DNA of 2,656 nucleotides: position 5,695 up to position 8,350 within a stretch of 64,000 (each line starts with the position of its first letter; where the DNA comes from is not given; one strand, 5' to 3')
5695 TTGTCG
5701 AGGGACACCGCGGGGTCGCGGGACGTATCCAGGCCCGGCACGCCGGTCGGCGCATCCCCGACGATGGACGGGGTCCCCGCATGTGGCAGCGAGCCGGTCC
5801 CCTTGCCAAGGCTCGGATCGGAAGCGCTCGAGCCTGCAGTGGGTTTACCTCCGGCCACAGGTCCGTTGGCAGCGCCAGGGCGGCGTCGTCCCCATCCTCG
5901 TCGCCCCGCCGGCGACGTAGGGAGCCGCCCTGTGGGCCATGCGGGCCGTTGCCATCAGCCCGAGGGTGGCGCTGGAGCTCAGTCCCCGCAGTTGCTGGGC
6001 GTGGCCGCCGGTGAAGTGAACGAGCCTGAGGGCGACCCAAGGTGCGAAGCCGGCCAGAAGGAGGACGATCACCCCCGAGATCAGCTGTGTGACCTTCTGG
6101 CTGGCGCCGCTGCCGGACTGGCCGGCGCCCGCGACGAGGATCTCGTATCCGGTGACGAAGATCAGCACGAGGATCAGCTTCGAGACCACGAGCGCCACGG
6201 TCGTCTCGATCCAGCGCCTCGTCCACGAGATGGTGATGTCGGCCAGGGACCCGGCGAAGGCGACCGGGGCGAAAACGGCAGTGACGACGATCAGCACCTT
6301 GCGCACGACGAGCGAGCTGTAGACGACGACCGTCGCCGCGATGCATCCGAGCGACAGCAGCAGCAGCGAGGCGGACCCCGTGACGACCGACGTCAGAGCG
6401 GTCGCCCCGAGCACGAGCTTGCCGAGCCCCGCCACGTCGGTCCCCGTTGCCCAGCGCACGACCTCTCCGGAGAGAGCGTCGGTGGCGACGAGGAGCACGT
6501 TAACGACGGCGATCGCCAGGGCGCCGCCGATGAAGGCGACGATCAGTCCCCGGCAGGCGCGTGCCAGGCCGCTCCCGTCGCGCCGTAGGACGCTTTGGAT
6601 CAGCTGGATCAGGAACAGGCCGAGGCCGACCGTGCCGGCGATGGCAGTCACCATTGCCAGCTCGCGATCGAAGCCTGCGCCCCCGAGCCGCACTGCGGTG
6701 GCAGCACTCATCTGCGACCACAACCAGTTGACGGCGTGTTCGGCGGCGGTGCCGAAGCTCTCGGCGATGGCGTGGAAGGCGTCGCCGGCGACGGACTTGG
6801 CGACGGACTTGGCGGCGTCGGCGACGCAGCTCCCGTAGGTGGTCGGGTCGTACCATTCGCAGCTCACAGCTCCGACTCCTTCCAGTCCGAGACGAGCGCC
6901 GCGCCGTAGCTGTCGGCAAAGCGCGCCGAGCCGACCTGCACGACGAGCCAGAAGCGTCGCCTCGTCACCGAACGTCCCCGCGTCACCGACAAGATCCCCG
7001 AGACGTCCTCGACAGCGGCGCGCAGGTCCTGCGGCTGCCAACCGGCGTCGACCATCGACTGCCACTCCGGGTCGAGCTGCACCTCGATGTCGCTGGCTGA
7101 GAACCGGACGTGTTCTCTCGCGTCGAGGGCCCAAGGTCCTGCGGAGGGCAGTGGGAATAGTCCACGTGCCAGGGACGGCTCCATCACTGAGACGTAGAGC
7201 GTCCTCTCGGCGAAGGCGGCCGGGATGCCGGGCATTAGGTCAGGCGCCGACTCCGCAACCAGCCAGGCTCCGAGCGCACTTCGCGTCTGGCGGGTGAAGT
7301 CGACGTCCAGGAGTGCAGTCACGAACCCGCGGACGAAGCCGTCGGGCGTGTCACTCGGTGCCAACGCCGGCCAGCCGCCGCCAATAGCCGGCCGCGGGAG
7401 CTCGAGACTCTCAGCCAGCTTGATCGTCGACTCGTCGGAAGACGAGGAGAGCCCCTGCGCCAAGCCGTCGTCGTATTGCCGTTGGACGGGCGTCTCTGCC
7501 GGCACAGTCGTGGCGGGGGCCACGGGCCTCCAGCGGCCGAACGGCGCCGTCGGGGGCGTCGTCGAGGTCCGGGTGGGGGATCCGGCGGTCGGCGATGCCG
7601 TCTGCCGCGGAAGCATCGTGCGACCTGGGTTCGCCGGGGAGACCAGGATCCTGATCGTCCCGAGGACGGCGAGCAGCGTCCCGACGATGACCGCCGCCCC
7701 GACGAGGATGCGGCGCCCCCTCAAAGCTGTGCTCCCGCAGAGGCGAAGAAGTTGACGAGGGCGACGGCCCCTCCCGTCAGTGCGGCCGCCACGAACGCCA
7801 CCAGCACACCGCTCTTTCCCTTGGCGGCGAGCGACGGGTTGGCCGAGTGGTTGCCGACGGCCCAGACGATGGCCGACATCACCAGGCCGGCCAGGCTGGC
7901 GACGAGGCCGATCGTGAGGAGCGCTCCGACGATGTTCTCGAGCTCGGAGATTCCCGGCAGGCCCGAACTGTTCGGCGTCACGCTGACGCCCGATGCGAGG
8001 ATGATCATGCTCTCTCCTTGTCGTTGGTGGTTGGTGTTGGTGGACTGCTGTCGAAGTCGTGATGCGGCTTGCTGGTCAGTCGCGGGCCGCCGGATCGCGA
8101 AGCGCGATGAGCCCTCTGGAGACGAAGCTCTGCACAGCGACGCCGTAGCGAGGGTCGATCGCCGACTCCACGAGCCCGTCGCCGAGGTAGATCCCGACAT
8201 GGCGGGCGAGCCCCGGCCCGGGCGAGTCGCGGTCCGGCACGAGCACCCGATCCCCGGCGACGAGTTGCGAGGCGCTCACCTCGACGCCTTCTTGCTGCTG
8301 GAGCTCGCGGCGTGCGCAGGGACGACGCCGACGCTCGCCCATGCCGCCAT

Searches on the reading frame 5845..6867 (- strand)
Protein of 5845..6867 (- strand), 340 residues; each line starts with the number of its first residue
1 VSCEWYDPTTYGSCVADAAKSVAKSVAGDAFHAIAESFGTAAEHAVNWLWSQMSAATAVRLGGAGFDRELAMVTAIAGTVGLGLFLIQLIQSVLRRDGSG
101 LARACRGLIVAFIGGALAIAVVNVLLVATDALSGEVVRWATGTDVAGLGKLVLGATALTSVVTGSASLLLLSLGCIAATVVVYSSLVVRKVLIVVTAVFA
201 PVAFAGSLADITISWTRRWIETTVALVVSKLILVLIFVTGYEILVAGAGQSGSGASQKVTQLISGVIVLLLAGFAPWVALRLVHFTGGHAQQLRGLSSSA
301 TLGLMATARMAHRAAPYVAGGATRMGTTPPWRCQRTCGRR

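Call 70: search_dna_similar(query=window:5845-6867:-, collection=plasmids, mode=protein, max_rows=12)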
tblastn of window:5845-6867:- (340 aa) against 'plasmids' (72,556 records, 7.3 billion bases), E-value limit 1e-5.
No match.

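Call 80: search_protein_families(library=ncbifam, proteins=[window:5845-6867:-], max_evalue=0.001)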
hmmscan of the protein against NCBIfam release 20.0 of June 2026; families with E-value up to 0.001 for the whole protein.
window:5845-6867:- (340 aa): 1 family
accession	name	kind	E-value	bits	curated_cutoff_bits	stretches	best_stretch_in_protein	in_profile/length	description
NF047967.1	SCO6881_fam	exception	9.9e-25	87.3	325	1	17-315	18-315/329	SCO6881 family protein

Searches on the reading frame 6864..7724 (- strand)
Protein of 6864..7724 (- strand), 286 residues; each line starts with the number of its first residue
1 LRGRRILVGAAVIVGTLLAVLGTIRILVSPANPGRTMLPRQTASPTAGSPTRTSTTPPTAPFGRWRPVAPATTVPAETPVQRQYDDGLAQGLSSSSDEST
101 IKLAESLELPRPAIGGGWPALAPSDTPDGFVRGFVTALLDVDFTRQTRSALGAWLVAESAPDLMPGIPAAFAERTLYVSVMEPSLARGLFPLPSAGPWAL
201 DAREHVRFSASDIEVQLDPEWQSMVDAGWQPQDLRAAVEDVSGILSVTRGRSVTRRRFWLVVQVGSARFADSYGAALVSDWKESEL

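Call 9: search_protein_families(library=pfam, proteins=[window:6864-7724:-], max_evalue=0.01)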
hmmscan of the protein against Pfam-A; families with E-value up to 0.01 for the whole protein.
window:6864-7724:- (286 aa): 0 families

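Call 72: search_protein_families(library=pfam, proteins=[window:6864-7724:-], max_evalue=0.01)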
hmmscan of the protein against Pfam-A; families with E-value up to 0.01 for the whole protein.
window:6864-7724:- (286 aa): 0 families

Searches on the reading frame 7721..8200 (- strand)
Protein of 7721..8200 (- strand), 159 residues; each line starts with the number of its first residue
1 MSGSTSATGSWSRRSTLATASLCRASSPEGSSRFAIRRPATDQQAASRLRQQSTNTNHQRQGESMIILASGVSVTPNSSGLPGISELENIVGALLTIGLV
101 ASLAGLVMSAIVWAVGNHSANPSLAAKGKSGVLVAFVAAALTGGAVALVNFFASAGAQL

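Call 9: search_protein_families(library=pfam, proteins=[window:7721-8200:-], max_evalue=0.01)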
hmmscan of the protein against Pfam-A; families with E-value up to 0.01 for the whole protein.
window:7721-8200:- (159 aa): 1 family
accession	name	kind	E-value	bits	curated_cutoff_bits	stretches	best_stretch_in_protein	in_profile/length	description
PF19607.4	DUF6112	-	1.4e-19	70.1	25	1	73-159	2-88/88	Family of unknown function (DUF6112)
